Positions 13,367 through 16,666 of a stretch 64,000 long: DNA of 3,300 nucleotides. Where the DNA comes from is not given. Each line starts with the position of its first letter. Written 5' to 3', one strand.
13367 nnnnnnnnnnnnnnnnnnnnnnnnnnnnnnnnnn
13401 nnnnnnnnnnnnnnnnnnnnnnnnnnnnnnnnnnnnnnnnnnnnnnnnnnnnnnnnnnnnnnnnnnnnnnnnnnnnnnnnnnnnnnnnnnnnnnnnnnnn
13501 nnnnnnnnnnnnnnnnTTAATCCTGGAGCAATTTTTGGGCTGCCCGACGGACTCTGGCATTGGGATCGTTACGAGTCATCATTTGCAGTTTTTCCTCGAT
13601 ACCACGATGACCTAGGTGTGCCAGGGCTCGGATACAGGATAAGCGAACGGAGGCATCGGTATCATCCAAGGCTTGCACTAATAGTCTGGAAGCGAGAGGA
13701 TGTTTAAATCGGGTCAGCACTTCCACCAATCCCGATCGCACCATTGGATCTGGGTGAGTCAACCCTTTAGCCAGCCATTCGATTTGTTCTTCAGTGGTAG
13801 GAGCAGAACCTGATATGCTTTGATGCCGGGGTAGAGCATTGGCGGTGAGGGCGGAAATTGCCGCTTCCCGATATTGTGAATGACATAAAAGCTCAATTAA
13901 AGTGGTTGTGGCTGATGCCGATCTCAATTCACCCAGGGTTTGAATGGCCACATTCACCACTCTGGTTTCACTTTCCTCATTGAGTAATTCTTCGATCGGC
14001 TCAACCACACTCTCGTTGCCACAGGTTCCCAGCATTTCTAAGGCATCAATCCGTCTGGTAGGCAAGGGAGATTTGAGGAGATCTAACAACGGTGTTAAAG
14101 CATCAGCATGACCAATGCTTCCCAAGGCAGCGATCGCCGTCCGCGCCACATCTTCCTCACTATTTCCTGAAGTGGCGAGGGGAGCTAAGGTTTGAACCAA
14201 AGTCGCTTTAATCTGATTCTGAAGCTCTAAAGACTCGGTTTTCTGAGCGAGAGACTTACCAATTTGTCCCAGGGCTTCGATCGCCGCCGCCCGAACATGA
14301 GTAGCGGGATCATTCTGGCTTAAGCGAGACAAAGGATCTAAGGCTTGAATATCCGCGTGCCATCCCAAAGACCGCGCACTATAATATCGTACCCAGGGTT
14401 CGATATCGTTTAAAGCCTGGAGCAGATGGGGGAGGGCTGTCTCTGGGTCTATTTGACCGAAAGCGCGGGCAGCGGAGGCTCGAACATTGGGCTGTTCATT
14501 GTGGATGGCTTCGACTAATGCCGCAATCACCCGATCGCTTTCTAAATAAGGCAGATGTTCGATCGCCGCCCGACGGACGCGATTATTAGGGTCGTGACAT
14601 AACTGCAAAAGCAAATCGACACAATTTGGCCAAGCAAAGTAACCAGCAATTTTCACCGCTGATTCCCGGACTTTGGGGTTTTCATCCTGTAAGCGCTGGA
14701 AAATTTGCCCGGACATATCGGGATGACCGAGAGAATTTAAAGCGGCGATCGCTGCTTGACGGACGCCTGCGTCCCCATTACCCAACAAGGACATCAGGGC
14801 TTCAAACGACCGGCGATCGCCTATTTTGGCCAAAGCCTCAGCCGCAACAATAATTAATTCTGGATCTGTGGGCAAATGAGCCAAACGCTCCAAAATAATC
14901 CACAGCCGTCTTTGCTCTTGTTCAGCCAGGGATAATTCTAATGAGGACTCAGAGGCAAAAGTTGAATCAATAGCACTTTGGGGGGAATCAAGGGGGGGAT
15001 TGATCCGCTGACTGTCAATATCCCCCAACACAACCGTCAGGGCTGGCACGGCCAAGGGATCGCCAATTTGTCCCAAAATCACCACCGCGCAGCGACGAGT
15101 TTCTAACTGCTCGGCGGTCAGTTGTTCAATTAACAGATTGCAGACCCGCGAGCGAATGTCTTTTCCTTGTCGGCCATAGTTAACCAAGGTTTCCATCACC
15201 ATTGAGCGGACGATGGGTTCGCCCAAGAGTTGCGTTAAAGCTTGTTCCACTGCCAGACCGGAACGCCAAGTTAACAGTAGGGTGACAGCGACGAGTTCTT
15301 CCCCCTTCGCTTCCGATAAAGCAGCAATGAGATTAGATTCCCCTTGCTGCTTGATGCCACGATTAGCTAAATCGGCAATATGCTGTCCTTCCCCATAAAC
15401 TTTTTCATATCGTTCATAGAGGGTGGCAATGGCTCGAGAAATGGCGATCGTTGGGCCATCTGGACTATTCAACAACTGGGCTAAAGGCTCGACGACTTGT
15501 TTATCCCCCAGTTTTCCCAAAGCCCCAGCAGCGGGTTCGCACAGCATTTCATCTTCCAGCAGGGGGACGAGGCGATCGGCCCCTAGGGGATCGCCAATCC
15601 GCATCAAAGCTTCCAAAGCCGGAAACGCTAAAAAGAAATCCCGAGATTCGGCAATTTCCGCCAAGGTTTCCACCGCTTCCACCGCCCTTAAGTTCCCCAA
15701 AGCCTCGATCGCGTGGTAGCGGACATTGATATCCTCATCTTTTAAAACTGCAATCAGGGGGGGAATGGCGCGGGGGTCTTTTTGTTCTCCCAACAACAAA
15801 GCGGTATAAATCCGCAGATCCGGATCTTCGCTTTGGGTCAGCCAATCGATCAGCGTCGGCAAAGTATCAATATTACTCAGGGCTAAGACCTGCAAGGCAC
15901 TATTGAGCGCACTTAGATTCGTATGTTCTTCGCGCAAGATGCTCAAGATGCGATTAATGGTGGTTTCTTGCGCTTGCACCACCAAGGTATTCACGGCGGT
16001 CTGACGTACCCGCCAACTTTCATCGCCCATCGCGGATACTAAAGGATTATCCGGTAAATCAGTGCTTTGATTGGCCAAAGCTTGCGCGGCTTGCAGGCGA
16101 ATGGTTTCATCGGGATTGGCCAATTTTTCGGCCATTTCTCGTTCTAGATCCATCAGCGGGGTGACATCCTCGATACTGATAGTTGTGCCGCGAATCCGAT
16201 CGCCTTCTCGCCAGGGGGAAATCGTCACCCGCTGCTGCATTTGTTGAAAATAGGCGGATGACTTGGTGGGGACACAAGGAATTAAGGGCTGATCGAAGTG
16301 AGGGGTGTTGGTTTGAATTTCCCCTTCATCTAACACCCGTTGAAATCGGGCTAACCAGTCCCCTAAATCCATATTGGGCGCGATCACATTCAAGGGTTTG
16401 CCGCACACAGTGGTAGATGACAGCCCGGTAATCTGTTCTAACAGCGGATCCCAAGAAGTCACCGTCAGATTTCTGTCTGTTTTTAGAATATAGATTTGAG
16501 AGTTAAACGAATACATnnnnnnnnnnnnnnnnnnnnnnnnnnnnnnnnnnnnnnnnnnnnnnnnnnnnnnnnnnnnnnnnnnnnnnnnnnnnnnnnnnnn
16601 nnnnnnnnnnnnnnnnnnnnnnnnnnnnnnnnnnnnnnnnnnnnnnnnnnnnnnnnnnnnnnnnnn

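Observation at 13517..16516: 999-aa HEAT-repeat (PBS-lyase-like) protein immediately upstream of cheR-cheB: candidate chemosensory output or scaffold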

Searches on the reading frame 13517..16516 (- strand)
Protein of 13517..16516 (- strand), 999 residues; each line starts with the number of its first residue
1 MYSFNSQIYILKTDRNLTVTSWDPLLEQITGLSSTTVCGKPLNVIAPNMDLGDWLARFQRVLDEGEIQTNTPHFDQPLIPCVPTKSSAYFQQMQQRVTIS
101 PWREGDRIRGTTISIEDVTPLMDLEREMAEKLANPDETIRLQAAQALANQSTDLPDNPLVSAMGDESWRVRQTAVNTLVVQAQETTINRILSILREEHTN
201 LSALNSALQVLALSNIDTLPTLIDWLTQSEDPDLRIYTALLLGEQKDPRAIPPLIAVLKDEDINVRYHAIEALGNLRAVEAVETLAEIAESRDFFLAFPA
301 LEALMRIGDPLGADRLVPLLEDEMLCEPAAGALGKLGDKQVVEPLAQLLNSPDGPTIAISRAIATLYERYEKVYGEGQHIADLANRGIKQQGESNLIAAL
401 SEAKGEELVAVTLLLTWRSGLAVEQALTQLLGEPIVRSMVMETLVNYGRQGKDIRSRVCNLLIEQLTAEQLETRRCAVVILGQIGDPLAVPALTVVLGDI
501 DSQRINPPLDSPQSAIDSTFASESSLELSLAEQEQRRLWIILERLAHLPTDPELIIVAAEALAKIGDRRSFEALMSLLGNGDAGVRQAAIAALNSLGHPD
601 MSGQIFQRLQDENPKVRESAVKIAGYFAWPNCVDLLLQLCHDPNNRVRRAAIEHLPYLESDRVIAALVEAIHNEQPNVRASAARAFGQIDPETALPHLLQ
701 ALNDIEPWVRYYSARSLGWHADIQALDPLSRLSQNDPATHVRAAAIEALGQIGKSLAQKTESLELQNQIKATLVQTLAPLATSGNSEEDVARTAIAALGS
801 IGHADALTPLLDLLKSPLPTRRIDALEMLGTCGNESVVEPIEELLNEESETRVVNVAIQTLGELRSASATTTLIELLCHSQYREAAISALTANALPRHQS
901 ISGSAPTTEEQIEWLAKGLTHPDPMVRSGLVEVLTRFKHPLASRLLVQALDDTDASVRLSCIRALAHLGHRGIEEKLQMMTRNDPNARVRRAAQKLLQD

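Call 4: search_protein_families(library=pfam, proteins=[window:13517-16516:-], max_evalue=0.01)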
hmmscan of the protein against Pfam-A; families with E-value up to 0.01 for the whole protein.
window:13517-16516:- (999 aa): 18 families
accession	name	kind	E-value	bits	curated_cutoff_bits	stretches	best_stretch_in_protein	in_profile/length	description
PF13646.12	HEAT_2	-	2.4e-106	348.6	27.7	12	219-304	1-87/88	HEAT repeats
PF02985.28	HEAT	-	1.5e-47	155.5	23.5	2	726-755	2-30/31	HEAT repeat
PF03130.22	HEAT_PBS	-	5.7e-43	140.9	20.9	1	678-704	1-27/27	PBS lyase HEAT-like repeat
PF13513.12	HEAT_EZ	-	2.8e-22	79.1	27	1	248-276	27-55/55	HEAT-like repeat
PF00514.29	Arm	-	4.7e-13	49.1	20.6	1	248-276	11-39/41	Armadillo/beta-catenin-like repeat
PF12717.13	Cnd1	-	4.5e-12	46.7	26.4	0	946-998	26-83/162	non-SMC mitotic condensation complex subunit 1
PF12755.13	Vac14_Fab1_bd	-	9.1e-11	42.7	22.1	0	250-287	28-65/97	Vacuolar 14 Fab1-binding region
PF21581.3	SCD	-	3e-07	31.1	27.5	0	944-970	33-59/75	Stromalin conservative domain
PF20168.4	PDS5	-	3.5e-07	28.9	27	0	594-656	315-385/1053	Sister chromatid cohesion protein PDS5 protein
PF24714.1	TOR1L1_N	-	7.7e-06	25.9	43.3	0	735-790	92-146/281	TORTIFOLIA1 N-terminal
PF10363.15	RTP1_C1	-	4.7e-05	23.9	25.9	0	940-981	39-80/112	Required for nuclear transport of RNA pol II C-terminus 1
PF01602.26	Adaptin_N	-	0.00013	21.1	37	0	609-870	88-262/524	Adaptin N terminal region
PF14663.11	RasGEF_N_2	-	0.00018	22.2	27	0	632-660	6-34/108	Rapamycin-insensitive companion of mTOR RasGEF_N domain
PF25757.1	TPR_DNAAF5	-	0.00072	19.3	27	0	600-626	206-232/288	Dynein axonemal assembly factor 5-like, TPR repeats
PF25567.1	TPR_SYO1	-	0.0019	18.2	27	0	724-778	123-177/259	SYO1-like, TPR repeats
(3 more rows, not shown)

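Call 6: search_protein_families(library=ncbifam, proteins=[window:13517-16516:-], max_evalue=0.01)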
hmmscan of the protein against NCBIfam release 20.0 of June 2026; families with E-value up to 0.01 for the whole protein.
window:13517-16516:- (999 aa): 10 families
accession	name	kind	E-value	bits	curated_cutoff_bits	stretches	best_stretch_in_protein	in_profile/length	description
NF045915.1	PhycobilmeDegNblB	equivalog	9.8e-39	133.1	300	5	132-324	10-205/214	phycobilisome degradation protein NblB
NF058502.1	phyc_lyase_CpcE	equivalog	1.6e-31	109.8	330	4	223-323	8-116/260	C-phycocyanin alpha-cysteine-84 phycocyanobilin lyase subunit CpcE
NF058515.1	phyc_lyase_CpcF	equivalog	3.7e-28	98.5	220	3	651-776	19-143/200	C-phycocyanin alpha-cysteine-84 phycocyanobilin lyase subunit CpcF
NF010374.0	PRK13800.1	equivalog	7.4e-26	90.7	1196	4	551-686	756-895/898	fumarate reductase/succinate dehydrogenase flavoprotein subunit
TIGR02270.1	TIGR02270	subfamily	1.1e-24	87.2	206.8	4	623-760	50-182/410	TIGR02270 family protein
NF007244.0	PRK09687.1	equivalog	4.2e-17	62.4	275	0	634-746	94-215/285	putative lyase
NF045662.1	DVU0298_fam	equivalog_domain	4.2e-15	55.9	75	0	250-292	146-188/213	DVU0298 family protein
NF058505.1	phyc_lyase_CpeY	equivalog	3e-13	49.1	600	0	233-366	31-170/419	C-phycoerythrin alpha-cysteine-82 phycoerythrobilin lyase CpeY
NF006501.0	PRK08937.3-1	equivalog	9.4e-08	32.3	310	1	557-689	50-187/191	adenylosuccinate lyase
TIGR00229.1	sensory_box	domain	3e-06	27.4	22.9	1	6-127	14-125/126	PAS domain S-box protein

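Call 7: find_homologous_proteins(query=window:13517-16516:-, max_evalue=1e-10)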
Query window:13517-16516:- (999 aa): 1432 proteins with E <= 1e-10 among 8000 candidates; the best 120 are listed.
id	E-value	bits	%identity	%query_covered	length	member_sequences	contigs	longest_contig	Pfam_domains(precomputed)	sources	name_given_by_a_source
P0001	0.0e+0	2184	100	100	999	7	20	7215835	PF21581.4,PF12717.14,PF00514.30,PF24714.2,PF12755.14,PF02985.29,PF03130.23,PF20168.5,PF13513.13,PF13646.13,PF23227.2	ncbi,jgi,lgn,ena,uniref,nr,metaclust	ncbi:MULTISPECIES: HEAT repeat domain-containing protein [Planktothricoides]|uniref:HEAT repeat doma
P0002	0.0e+0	1938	90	100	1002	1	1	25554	PF21581.4,PF12717.14,PF00514.30,PF24714.2,PF12755.14,PF02985.29,PF03130.23,PF20168.5,PF13513.13,PF13646.13,PF23227.2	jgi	jgi:PAS domain S-box-containing protein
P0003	0.0e+0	1878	88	98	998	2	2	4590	PF21581.4,PF12717.14,PF00514.30,PF24714.2,PF12755.14,PF02985.29,PF03130.23,PF20168.5,PF13513.13,PF13646.13,PF23227.2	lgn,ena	-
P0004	0.0e+0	1877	88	98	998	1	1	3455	PF21581.4,PF12717.14,PF00514.30,PF24714.2,PF12755.14,PF02985.29,PF03130.23,PF20168.5,PF13513.13,PF13646.13,PF23227.2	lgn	-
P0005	0.0e+0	1874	88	98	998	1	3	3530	PF21581.4,PF12717.14,PF00514.30,PF24714.2,PF12755.14,PF02985.29,PF03130.23,PF20168.5,PF13513.13,PF13646.13,PF23227.2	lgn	-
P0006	0.0e+0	1872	86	100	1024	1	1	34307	PF12717.14,PF00514.30,PF12755.14,PF02985.29,PF01602.27,PF21581.4,PF25786.1,PF03130.23,PF20168.5,PF13513.13,PF13646.13,PF23227.2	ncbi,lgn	-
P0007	0.0e+0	1831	86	98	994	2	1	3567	PF23271.2,PF12717.14,PF00514.30,PF10363.16,PF24714.2,PF12755.14,PF02985.29,PF21581.4,PF01347.29,PF03130.23,PF13513.13,PF13646.13,PF23227.2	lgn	-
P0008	0.0e+0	1794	84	98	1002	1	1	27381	PF21581.4,PF12717.14,PF00514.30,PF24714.2,PF12755.14,PF02985.29,PF03130.23,PF13513.13,PF13646.13,PF23227.2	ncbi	-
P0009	0.0e+0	1790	84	100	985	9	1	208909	PF23271.2,PF12717.14,PF00514.30,PF24714.2,PF12755.14,PF02985.29,PF01602.27,PF14663.12,PF21581.4,PF25786.1,PF03130.23,PF20168.5,PF13513.13,PF13646.13,PF23227.2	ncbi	-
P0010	0.0e+0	1723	82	98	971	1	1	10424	PF12717.14,PF00514.30,PF24714.2,PF12755.14,PF02985.29,PF01602.27,PF14663.12,PF21581.4,PF03130.23,PF20168.5,PF13513.13,PF13646.13,PF23227.2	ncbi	-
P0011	0.0e+0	1600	76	100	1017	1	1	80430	PF21581.4,PF12717.14,PF00514.30,PF12755.14,PF02985.29,PF03130.23,PF13513.13,PF13646.13,PF23227.2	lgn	-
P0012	0.0e+0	1596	75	100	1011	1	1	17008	PF12717.14,PF00514.30,PF12755.14,PF02985.29,PF22956.3,PF01602.27,PF21581.4,PF01347.29,PF25786.1,PF03130.23,PF20168.5,PF13513.13,PF13646.13,PF23227.2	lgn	-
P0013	0.0e+0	1573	74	100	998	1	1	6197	PF12717.14,PF00514.30,PF12755.14,PF02985.29,PF22956.3,PF01602.27,PF21581.4,PF01347.29,PF25786.1,PF03130.23,PF20168.5,PF13513.13,PF13646.13,PF23227.2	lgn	-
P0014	0.0e+0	1568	74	100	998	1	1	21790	PF12717.14,PF00514.30,PF12755.14,PF02985.29,PF22956.3,PF01602.27,PF21581.4,PF01347.29,PF25786.1,PF03130.23,PF13513.13,PF13646.13,PF23227.2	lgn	-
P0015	0.0e+0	1545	72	100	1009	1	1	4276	PF12717.14,PF00514.30,PF12755.14,PF02985.29,PF03130.23,PF13513.13,PF01602.27,PF13646.13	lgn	-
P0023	1.6e-269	915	44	83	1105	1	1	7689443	PF12717.14,PF00514.30,PF10363.16,PF24714.2,PF12755.14,PF02985.29,PF22956.3,PF11838.15,PF01602.27,PF14663.12,PF21581.4,PF03130.23,PF20168.5,PF13513.13,PF13646.13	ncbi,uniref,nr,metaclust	ncbi:HEAT repeat domain-containing protein [Oscillatoria acuminata]|uniref:HEAT repeat-containing pr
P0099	3.2e-238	812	45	100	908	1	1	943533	PF12717.14,PF00514.30,PF12755.14,PF02985.29,PF11838.15,PF01602.27,PF21581.4,PF01347.29,PF03130.23,PF20168.5,PF13513.13,PF13646.13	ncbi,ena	-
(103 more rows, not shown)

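Call 10: find_encoding_contigs(protein=P0099, flank=10000, max_places=2)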
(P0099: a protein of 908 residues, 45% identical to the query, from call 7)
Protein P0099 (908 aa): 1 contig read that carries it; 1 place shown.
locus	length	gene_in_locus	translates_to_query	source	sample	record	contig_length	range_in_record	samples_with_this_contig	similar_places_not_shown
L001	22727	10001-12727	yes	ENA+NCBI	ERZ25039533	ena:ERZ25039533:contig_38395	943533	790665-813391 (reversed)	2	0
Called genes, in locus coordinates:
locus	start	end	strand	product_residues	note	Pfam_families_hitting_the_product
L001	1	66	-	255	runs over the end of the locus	PF00596:Aldolase_II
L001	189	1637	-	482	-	PF01408:GFO_IDH_MocA, PF19051:GFO_IDH_MocA_C2 (faint), PF22725:GFO_IDH_MocA_C3 (faint)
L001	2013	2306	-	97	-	PF00072:Response_reg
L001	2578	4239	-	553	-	PF13620:CarboxypepD_reg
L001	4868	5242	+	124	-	PF00072:Response_reg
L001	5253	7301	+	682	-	PF01627:Hpt, PF02895:H-kinase_dim, PF02518:HATPase_c, PF01584:CheW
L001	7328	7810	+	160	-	PF01584:CheW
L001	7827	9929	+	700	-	-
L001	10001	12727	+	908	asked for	PF13513:HEAT_EZ (faint), PF00514:Arm (faint), PF01602:Adaptin_N (faint), PF02985:HEAT (faint), PF11838:ERAP1_C (faint), PF13646:HEAT_2, PF20168:PDS5 (faint), PF13646:HEAT_2, +5 more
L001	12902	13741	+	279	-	PF03705:CheR_N, PF01739:CheR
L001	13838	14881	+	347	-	PF00072:Response_reg, PF01339:CheB_methylest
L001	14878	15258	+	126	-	PF00072:Response_reg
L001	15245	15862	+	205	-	-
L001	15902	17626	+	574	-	PF00512:HisKA, PF02518:HATPase_c, PF00072:Response_reg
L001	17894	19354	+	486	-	PF04909:Amidohydro_2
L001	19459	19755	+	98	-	-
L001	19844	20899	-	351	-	PF13435:Cytochrome_C554 (faint), PF14537:Cytochrom_c3_2 (faint)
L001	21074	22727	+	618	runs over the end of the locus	-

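Call 11: find_encoding_contigs(protein=P0023, flank=10000, max_places=2)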
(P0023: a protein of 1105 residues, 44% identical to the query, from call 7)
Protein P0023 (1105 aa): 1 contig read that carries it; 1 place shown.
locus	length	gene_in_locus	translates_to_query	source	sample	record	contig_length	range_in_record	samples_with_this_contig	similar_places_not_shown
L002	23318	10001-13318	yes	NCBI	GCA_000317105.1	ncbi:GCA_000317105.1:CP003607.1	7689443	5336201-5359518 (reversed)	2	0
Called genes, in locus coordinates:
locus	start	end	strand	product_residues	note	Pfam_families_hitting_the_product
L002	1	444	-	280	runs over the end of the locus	PF13545:HTH_Crp_2, PF00325:Crp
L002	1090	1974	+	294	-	PF05746:DALR_1 (weak)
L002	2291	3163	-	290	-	PF00702:Hydrolase (faint), PF05116:S6PP (faint), PF08282:Hydrolase_3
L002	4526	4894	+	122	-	PF00072:Response_reg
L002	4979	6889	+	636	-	PF01627:Hpt, PF02895:H-kinase_dim, PF02518:HATPase_c, PF01584:CheW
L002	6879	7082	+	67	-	PF01584:CheW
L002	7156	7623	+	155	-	PF01584:CheW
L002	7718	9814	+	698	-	-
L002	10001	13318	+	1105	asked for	PF24714:TOR1L1_N (faint), PF01602:Adaptin_N (faint), PF02985:HEAT (faint), PF03130:HEAT_PBS (faint), PF10363:RTP1_C1 (faint), PF11838:ERAP1_C (faint), PF12717:Cnd1 (faint), PF13646:HEAT_2, +7 more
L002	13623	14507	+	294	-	PF03705:CheR_N, PF01739:CheR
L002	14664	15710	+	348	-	PF00072:Response_reg, PF01339:CheB_methylest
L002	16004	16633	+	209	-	-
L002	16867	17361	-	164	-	PF13384:HTH_23, PF13518:HTH_28 (faint), PF13551:HTH_29 (weak), PF13565:HTH_32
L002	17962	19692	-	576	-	PF12323:HTH_OrfB_IS605 (weak), PF01385:OrfB_IS605 (faint), PF07282:Cas12f1-like_TNB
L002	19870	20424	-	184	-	PF09366:DUF1997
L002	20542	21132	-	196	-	PF09366:DUF1997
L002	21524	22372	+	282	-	PF00800:PDT, PF01842:ACT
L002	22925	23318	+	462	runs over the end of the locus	-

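Call 19: find_related_loci(query=A1, collection=genome_contigs, flank=8000)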
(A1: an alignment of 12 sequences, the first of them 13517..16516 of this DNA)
Query A1 (999 aa) in genome_contigs; peptide patterns used: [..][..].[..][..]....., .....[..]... (x = any residue, [..] = any of these).
269 stretches matched a pattern; 209 encode a relative of the query (tblastn E <= 1e-3); the best 80 are kept; 80 distinct loci.
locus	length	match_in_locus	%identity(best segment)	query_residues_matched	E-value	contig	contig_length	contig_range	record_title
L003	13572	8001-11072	86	1-999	0e+0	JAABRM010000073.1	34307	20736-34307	MAG: Oscillatoriales cyanobacterium isolate S07.Bin090 Scaffold_828, whole genome shotgun sequence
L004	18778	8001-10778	50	7-998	0e+0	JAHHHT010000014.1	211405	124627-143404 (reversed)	MAG: Oscillatoria princeps RMCB-10 scaffold_6_c2, whole genome shotgun sequence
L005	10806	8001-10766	50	7-998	0e+0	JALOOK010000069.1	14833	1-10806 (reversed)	MAG: Oscillatoria sp. Prado101 scaffold_5228, whole genome shotgun sequence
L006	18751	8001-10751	46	1-998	0e+0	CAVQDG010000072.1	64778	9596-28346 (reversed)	MAG: uncultured cyanobacterium isolate MFD02581.bin.2.179 genome assembly, contig: contig_59669, whole genome shotgun se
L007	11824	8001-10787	47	8-995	0e+0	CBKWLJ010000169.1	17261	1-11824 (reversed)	MAG TPA_asm: uncultured bacterium isolate SRR29175779_binner123_Refined_1 genome assembly, contig: ERZ27337281.289, whol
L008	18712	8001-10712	46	3-997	0e+0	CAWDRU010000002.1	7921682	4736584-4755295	MAG: Blastocatellia bacterium isolate MFD04935.bin.1.50 genome assembly, contig: contig_540, whole genome shotgun sequen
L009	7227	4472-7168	46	8-997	0e+0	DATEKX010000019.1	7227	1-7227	MAG TPA_asm: Blastocatellia bacterium isolate SMAG_U8901 k141_1713454, whole genome shotgun sequence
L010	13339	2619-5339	47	1-998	0e+0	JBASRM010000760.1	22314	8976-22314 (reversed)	MAG: Blastocatellia bacterium isolate MFD13521_ilm_asm_bin21 k127_214501, whole genome shotgun sequence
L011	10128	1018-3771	45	1-998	0e+0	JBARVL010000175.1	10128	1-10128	MAG: Crinalium sp. isolate MFD01170_ilm_asm_bin2 k127_414656, whole genome shotgun sequence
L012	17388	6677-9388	47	3-995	0e+0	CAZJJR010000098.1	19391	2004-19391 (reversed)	MAG TPA_asm: uncultured bacterium isolate SRP290908_co2_197 genome assembly, contig: NODE_3671_length_19391_cov_6.682251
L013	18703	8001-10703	46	8-998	0e+0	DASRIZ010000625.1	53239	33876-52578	MAG TPA_asm: Blastocatellia bacterium isolate SMAG_U10123 k141_558838, whole genome shotgun sequence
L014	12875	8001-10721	46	1-998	0e+0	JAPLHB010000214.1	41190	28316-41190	MAG: Chloroflexota bacterium isolate LacPavin_0920_WC70_MAG_64_18 LacPavin_0920_WC70_scaffold_86348, whole genome shotgu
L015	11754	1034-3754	46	1-998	0e+0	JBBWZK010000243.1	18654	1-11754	MAG: Blastocatellia bacterium isolate Holy_42 scaffold_1281217, whole genome shotgun sequence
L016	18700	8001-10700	45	1-991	0e+0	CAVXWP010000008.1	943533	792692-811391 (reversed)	MAG: Blastocatellia bacterium isolate MFD04944.bin.1.11 genome assembly, contig: contig_38395, whole genome shotgun sequ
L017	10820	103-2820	46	1-997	0e+0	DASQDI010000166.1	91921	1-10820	MAG TPA_asm: Blastocatellia bacterium isolate SMAG_U11723 k141_1069901, whole genome shotgun sequence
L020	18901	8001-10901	44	8-997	0e+0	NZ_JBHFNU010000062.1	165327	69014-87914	Aerosakkonema sp. BLCC-F183 bin1.fa-62, whole genome shotgun sequence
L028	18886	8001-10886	44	1-998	0e+0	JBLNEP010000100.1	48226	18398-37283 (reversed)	MAG: Actinomycetota bacterium isolate MAG69 PRJNA853613_bin2_renamed_99, whole genome shotgun sequence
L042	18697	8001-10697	40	8-997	0e+0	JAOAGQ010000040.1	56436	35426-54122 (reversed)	MAG: Syntrophorhabdaceae bacterium isolate SKW35 k141_936937, whole genome shotgun sequence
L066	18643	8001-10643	40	10-998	0e+0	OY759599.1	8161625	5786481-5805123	MAG: Desulfatiglandales bacterium isolate ef928343-fb2c-4ac1-bd77-a4af7a033044 genome assembly, chromosome: 1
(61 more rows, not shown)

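Call 37: search_solved_structures(query=A1, max_evalue=0.001, show_alignments=0)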
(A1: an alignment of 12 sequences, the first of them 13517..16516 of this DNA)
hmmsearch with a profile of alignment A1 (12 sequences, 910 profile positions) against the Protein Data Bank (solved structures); distinct sequences matched with E-value up to 0.001: 43.
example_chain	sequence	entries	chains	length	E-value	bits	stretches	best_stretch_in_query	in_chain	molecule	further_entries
9sah_A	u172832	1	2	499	2e-76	261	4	573-742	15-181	E4-NB2 synthetic fusion protein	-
6ft5_A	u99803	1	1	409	2.5e-63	217.6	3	454-670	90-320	alphaRep A3_A3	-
6fsq_A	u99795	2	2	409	7.9e-59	202.8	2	454-735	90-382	alphaRep A3_bGFPD | A3_bGFPD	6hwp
4zv6_A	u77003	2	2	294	1.5e-50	175.4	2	577-773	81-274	AlphaRep-7 | alpha-Rep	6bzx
4xl5_C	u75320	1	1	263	1.3e-46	162.4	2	599-774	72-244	bGFP-A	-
6gwc_C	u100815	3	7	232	2.4e-36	128.4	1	573-773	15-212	iE5 ALPHAREP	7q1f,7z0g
7p0h_A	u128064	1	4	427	4.6e-33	117.5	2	454-538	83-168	Helicobacter pylori ComF fused to an artificial alphaREP crystallization helper (named B2)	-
3ltm_A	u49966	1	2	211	1.8e-32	115.5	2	454-551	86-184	Alpha-Rep4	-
3ltj_A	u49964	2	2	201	6.5e-32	113.7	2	454-551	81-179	AlphaRep-4 | bA3-2: binder of A3 protein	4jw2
6gx7_E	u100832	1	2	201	4e-30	107.8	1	601-773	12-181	iiiA5 ALPHAREP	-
8aw4_A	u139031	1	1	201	4.8e-29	104.2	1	601-773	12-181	ALPHAREP bB-E3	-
9rhz_A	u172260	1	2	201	5.8e-28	100.6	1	601-773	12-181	ALPHAREP bE5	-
6veh_A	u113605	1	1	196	2.4e-26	95.3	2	453-531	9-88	HEAT repeat domain-containing protein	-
8aw4_B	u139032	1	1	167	1.2e-25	93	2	216-312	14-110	ALPHAREP bGFPD-YY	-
5dcq_A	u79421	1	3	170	1e-24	89.9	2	452-529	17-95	artificial repeat proteins (alphaREP3)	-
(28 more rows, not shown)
